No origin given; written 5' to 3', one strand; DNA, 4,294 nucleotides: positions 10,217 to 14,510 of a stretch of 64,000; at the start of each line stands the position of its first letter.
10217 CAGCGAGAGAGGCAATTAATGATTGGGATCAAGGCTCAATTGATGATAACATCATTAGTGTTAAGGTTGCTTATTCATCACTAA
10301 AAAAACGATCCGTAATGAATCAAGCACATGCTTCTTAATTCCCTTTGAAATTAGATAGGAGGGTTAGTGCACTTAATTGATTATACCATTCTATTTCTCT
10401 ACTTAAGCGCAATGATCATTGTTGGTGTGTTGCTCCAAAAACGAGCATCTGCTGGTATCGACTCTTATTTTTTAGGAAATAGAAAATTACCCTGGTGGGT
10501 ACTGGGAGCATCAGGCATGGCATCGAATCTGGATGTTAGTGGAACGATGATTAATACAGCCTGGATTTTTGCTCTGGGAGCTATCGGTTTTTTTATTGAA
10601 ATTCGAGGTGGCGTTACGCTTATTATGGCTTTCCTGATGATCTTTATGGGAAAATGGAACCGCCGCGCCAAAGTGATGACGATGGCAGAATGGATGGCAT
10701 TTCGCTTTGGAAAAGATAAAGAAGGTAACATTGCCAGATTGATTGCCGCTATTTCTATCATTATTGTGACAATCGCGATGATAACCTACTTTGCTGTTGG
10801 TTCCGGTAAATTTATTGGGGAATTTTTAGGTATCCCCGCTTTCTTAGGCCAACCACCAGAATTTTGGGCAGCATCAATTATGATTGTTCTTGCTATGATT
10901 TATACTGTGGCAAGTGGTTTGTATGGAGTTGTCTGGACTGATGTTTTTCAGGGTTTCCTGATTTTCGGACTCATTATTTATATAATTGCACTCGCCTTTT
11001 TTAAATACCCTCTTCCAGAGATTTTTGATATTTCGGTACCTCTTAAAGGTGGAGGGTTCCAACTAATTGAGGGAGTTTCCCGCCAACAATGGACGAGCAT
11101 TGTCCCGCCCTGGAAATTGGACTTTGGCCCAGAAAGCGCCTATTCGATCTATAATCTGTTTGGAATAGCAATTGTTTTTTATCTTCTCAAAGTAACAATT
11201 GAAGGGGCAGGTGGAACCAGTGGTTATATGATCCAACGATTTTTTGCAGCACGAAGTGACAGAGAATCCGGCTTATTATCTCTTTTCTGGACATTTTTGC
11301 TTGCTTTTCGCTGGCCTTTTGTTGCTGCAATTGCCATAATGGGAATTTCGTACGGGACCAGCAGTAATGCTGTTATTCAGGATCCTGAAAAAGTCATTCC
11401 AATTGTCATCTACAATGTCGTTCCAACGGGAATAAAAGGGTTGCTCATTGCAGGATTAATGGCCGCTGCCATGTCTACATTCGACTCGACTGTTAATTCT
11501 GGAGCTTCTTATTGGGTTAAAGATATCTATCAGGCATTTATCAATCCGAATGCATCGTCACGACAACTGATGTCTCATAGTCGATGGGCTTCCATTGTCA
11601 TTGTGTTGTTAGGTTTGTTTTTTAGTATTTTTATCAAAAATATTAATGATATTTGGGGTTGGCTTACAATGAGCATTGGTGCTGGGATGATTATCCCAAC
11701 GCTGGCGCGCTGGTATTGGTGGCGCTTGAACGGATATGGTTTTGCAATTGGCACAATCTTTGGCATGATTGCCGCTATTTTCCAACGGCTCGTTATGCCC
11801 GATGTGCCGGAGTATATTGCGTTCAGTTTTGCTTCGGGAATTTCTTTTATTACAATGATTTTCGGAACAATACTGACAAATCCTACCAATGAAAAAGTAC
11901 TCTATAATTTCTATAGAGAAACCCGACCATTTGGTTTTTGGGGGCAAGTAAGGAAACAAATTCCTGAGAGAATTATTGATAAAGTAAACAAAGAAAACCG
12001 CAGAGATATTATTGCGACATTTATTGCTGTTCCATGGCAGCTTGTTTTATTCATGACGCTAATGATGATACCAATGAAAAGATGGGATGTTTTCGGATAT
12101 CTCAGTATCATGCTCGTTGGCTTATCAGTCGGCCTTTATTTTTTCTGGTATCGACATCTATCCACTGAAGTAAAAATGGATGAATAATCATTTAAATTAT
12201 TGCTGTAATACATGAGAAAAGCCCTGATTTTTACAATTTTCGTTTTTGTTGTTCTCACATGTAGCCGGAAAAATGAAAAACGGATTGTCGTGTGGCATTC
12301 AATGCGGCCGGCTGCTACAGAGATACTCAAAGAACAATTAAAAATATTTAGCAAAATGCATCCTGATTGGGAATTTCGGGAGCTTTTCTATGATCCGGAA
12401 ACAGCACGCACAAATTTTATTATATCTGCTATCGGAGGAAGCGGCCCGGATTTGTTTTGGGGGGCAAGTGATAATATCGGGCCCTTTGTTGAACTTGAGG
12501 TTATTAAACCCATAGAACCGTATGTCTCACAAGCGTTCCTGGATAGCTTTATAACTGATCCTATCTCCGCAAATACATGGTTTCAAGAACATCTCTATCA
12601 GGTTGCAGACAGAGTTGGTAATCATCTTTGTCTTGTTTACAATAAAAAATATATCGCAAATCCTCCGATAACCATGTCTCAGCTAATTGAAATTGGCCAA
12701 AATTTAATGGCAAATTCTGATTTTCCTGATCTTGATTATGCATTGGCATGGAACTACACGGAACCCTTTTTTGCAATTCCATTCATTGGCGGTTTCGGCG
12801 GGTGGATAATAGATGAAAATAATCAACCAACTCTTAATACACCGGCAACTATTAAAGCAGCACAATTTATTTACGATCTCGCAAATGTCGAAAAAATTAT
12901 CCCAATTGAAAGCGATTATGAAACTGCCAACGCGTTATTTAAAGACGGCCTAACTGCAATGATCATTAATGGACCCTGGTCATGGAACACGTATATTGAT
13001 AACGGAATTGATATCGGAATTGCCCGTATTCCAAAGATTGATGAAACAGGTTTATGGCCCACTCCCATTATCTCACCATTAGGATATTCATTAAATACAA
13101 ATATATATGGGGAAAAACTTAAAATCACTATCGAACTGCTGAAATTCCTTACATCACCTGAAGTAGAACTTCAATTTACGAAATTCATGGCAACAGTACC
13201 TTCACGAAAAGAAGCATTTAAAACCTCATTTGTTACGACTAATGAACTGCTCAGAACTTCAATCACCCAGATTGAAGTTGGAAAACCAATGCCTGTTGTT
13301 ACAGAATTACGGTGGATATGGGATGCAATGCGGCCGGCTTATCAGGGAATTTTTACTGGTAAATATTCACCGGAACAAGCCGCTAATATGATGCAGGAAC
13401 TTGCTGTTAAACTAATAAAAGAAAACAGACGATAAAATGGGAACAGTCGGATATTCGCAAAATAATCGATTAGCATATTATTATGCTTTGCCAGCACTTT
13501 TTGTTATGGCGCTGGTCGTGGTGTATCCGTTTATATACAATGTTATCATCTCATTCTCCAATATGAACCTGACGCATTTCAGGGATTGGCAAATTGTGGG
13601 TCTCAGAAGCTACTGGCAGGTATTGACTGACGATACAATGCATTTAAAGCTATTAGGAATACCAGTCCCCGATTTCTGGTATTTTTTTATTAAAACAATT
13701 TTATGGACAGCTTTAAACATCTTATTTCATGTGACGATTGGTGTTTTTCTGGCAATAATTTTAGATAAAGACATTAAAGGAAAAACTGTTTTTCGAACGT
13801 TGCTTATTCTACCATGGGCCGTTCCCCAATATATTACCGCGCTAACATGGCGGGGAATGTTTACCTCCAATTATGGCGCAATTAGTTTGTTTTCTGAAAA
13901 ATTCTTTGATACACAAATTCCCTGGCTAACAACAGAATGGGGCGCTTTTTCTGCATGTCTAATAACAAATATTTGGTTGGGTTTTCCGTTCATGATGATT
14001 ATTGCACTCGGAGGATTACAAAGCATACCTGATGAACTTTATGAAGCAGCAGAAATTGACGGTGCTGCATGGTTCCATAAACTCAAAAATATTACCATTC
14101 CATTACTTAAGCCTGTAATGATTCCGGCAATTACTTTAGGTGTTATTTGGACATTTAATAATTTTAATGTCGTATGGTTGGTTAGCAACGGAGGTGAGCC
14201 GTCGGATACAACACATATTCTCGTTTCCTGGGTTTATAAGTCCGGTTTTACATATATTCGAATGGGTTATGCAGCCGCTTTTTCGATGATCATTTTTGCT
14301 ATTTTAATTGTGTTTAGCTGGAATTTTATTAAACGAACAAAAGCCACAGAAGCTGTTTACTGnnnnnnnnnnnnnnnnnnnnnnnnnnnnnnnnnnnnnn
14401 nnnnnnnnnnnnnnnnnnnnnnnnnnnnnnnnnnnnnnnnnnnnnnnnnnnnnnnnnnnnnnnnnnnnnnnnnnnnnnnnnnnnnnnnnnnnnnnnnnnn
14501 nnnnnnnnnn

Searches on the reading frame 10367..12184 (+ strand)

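Call 4: search_protein_families(library=pfam, proteins=[window:10367-12184:+], max_evalue=1)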
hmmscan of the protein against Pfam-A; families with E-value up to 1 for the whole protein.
window:10367-12184:+ (606 aa): 2 families
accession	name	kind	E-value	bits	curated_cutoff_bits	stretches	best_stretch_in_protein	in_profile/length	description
PF00474.23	SSF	-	1.3e-33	116.9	22.8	1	34-466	1-406/406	Sodium:solute symporter family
PF03840.19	SecG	-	0.015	15.9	29.2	1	7-58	3-52/70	Preprotein translocase SecG subunit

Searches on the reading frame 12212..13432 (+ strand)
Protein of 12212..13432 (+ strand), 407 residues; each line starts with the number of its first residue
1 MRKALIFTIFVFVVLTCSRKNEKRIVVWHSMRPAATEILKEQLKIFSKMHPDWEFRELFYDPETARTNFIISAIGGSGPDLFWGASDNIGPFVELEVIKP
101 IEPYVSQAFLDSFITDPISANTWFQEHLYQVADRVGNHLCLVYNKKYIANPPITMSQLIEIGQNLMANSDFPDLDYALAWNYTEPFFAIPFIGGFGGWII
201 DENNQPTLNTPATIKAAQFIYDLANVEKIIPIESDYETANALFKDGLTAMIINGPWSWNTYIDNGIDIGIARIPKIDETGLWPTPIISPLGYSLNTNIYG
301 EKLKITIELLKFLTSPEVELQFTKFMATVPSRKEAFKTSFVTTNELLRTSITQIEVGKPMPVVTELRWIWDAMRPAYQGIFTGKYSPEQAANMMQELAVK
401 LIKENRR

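Call 4: search_protein_families(library=pfam, proteins=[window:12212-13432:+], max_evalue=1)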
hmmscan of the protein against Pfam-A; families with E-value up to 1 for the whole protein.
window:12212-13432:+ (407 aa): 2 families
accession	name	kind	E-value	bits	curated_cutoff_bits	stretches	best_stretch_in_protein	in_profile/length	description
PF01547.30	SBP_bac_1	-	4.6e-20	73.3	26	1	33-318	6-305/307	Bacterial extracellular solute-binding protein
PF13416.11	SBP_bac_8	-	5.2e-20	72.8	27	1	44-347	4-277/279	Bacterial extracellular solute-binding protein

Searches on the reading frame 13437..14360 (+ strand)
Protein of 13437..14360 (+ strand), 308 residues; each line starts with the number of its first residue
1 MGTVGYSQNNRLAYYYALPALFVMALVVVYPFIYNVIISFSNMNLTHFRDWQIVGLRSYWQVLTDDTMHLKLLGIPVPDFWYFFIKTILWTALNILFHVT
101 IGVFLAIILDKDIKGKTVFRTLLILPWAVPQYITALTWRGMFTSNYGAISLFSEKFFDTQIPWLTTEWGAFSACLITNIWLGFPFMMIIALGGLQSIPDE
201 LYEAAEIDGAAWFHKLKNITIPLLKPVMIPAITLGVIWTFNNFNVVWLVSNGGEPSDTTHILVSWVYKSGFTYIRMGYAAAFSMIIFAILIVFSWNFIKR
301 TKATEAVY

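Call 4: search_protein_families(library=pfam, proteins=[window:13437-14360:+], max_evalue=1)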
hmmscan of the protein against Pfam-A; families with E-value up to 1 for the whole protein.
window:13437-14360:+ (308 aa): 1 family
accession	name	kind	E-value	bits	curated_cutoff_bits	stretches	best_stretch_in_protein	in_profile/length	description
PF00528.27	BPD_transp_1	-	1.1e-15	58.3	26.4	1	99-296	2-172/184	Binding-protein-dependent transport system inner membrane component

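Call 13: find_related_loci(query=window:13437-14360:+, collection=genome_contigs, flank=6000)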
Query window:13437-14360:+ (308 aa) in genome_contigs; peptide patterns used: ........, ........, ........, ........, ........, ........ (x = any residue, [..] = any of these).
600 stretches matched a pattern (row limit reached: there are more); 577 encode a relative of the query (tblastn E <= 1e-3); the best 80 are kept; 80 distinct loci.
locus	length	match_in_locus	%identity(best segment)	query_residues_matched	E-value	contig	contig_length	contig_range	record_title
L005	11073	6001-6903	81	8-308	7e-171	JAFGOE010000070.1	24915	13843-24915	MAG: candidate division KSB1 bacterium isolate Zod_Metabat.605 k87_4912779, whole genome shotgun sequence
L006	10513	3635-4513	76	4-308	4e-158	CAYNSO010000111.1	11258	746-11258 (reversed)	MAG TPA_asm: uncultured Cytophagia bacterium isolate SRP192927_co6_462 genome assembly, contig: NODE_14589_length_11258_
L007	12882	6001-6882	74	3-308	6e-155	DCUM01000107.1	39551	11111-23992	MAG TPA_asm: bacterium UBA2214 isolate UBA2214 UBA2214_contig_42929, whole genome shotgun sequence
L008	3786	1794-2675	73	3-308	7e-159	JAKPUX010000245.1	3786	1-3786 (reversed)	MAG: bacterium isolate USPA_maxbin.129 k141_512816, whole genome shotgun sequence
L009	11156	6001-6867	74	8-308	2e-153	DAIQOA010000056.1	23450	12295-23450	MAG TPA_asm: bacterium isolate CTOTU7659 NODE_3594_length_23450_cov_6.285232, whole genome shotgun sequence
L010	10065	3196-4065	75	7-308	1e-152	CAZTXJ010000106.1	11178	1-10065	MAG TPA_asm: uncultured Calditrichaceae bacterium isolate binchicken_co163_344 genome assembly, contig: NODE_9041_length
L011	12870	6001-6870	73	7-308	4e-152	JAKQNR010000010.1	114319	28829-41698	MAG: bacterium isolate USDV_metabat.161 k141_871573, whole genome shotgun sequence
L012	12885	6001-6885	73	2-308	5e-151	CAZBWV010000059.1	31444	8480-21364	MAG TPA_asm: uncultured Calditrichaceae bacterium isolate binchicken_co219_443 genome assembly, contig: k141_363909, who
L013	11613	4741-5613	73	6-308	8e-150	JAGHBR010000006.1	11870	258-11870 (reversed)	MAG: Caldisericaceae bacterium isolate AUK261 PB_MBMC_215_c_000000000213, whole genome shotgun sequence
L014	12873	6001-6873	73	7-308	1e-148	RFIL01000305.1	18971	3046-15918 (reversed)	MAG: Calditrichaeota bacterium isolate J075 k99_374556, whole genome shotgun sequence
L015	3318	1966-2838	72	6-308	2e-154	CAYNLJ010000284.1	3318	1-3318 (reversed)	MAG TPA_asm: uncultured Caldithrix sp. isolate SRP162660_co1_115 genome assembly, contig: NODE_44941_length_3318_cov_11.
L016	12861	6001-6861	73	10-308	2e-147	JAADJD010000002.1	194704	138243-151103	MAG: Calditrichota bacterium isolate M_MetaBat.96 contig-127_139, whole genome shotgun sequence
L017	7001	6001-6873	73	6-308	2e-146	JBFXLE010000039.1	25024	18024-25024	MAG: Calditrichaceae bacterium isolate CA_2019_TPIn_91 NODE_6324_length_25024_cov_22.143953_TPIn, whole genome shotgun s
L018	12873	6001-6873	71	6-308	4e-146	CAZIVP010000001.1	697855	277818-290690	MAG TPA_asm: uncultured Calditrichaceae bacterium isolate SRP141376_co1_2 genome assembly, contig: NODE_2_length_697855_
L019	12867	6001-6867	72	8-308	2e-145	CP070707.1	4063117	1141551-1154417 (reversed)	MAG: bacterium isolate bin522 chromosome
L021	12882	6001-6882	74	3-308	5e-154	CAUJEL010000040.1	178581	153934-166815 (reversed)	MAG: candidate division KSB1 bacterium isolate KLAP87 genome assembly, contig: KLAP87_193415, whole genome shotgun seque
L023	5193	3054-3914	71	10-308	2e-138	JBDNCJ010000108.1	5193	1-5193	MAG: Chloroherpetonaceae bacterium isolate YM_bin1_OCT21 C108, whole genome shotgun sequence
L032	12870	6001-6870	61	8-308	1e-121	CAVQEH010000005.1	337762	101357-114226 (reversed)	MAG: uncultured Ignavibacteria bacterium isolate MFD02416.bin.1.320 genome assembly, contig: contig_47136, whole genome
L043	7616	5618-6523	60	5-308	8e-119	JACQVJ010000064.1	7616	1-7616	MAG: Ignavibacteriae bacterium isolate NC_groundwater_1460_Ag_S-0.65um_52_13 S_p65_S5_coassembly_k141_958430, whole geno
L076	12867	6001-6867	59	7-307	4e-114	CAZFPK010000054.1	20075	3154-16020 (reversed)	MAG TPA_asm: uncultured Candidatus Cloacimonadota bacterium isolate SRP077602_co5_585 genome assembly, contig: NODE_1304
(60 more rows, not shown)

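Call 64: search_protein_families(library=pfam, proteins=[L032:7280-7738:+, L043:6598-7140:+, L023:3931-4305:+, L021:6955-8037:+, L021:8058-8993:+, L076:6929-7168:+], max_evalue=0.001)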
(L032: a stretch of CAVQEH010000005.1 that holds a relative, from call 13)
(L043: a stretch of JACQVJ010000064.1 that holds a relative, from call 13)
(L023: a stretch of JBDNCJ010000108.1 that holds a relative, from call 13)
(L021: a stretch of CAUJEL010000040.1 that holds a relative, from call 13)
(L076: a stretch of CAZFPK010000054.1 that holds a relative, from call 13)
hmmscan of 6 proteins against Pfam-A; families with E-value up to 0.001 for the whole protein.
L032:7280-7738:+ (153 aa): 1 family
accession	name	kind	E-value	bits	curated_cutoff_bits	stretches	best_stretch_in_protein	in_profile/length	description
PF01797.21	Y1_Tnp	-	8.2e-24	84.5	23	1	5-119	2-121/121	Transposase IS200 like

L043:6598-7140:+ (181 aa): 1 family
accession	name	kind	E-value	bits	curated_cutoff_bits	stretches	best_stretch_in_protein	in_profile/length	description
PF05635.17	23S_rRNA_IVP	-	2e-21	76.6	33.8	1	28-128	2-104/106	23S rRNA-intervening sequence protein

L023:3931-4305:+ (125 aa): 1 family
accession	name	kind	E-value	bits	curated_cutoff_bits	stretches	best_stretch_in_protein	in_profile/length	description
PF05635.17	23S_rRNA_IVP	-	4.1e-29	101.4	33.8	1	7-111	2-105/106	23S rRNA-intervening sequence protein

L021:6955-8037:+ (361 aa): 1 family
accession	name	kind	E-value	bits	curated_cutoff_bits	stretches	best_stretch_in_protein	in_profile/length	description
PF00291.31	PALP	-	9.3e-78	262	35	1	30-327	1-295/295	Pyridoxal-phosphate dependent enzyme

L021:8058-8993:+ (312 aa): 2 families
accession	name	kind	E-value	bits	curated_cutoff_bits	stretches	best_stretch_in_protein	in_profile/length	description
PF00288.32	GHMP_kinases_N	-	9.4e-11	42.2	22.3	1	73-149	12-87/87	GHMP kinases N terminal domain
PF08544.19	GHMP_kinases_C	-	2.6e-07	31.4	21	1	211-285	3-84/85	GHMP kinases C terminal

L076:6929-7168:+ (80 aa): 0 families
